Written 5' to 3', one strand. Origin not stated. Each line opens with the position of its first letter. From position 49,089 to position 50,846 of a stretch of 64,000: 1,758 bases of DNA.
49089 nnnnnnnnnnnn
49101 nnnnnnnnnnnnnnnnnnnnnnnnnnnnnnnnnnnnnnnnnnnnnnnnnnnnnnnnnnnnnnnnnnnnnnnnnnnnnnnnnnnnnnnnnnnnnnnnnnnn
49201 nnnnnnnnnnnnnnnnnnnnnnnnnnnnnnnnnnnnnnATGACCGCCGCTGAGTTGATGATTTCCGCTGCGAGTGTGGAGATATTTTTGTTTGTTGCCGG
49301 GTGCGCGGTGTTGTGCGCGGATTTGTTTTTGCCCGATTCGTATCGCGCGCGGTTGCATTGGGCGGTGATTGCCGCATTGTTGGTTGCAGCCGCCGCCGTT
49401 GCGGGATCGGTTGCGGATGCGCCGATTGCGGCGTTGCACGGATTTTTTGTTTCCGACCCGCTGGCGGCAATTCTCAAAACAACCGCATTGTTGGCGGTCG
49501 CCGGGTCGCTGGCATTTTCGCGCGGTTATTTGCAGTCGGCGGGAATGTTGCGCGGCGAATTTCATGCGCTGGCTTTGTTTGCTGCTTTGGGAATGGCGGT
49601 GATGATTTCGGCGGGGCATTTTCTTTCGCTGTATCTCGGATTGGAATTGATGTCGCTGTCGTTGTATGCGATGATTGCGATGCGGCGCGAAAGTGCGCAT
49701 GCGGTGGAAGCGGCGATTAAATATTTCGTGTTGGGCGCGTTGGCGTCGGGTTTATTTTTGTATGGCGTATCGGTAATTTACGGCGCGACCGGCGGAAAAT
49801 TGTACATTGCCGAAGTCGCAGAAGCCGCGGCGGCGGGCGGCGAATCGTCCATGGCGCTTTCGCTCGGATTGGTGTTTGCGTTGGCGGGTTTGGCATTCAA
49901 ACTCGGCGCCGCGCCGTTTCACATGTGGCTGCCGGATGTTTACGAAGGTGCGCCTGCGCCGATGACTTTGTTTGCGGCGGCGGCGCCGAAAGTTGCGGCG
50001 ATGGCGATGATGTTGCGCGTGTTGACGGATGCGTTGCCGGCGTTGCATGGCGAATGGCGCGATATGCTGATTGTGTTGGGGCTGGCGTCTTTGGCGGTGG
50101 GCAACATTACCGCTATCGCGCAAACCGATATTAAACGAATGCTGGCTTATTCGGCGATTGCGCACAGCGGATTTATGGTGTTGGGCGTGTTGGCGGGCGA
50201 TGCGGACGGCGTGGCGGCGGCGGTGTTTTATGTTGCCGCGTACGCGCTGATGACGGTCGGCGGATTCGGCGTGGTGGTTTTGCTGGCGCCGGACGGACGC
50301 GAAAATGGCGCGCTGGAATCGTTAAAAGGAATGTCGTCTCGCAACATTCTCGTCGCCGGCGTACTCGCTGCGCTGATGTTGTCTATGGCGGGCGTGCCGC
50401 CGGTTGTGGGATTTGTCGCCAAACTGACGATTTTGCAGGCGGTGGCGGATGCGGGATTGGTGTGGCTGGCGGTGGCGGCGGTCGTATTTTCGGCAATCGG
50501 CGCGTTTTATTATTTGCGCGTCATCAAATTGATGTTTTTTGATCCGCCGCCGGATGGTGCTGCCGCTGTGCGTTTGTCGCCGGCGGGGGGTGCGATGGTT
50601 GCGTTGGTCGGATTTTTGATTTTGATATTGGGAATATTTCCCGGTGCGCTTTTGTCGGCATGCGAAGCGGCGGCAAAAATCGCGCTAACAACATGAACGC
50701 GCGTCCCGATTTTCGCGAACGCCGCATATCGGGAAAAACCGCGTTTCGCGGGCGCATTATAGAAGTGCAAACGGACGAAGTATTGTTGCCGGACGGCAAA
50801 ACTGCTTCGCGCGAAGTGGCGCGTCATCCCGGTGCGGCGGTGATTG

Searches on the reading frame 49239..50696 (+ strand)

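Call 72: search_protein_families(library=pfam, proteins=[window:49239-50696:+], max_evalue=0.00001)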
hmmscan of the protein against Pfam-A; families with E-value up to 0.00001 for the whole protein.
window:49239-50696:+ (485 aa): 1 family
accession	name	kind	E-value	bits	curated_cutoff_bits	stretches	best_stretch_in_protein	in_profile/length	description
PF00361.26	Proton_antipo_M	-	2.8e-67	227.4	21.5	1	125-420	1-293/294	NADH:quinone oxidoreductase/Mrp antiporter, TM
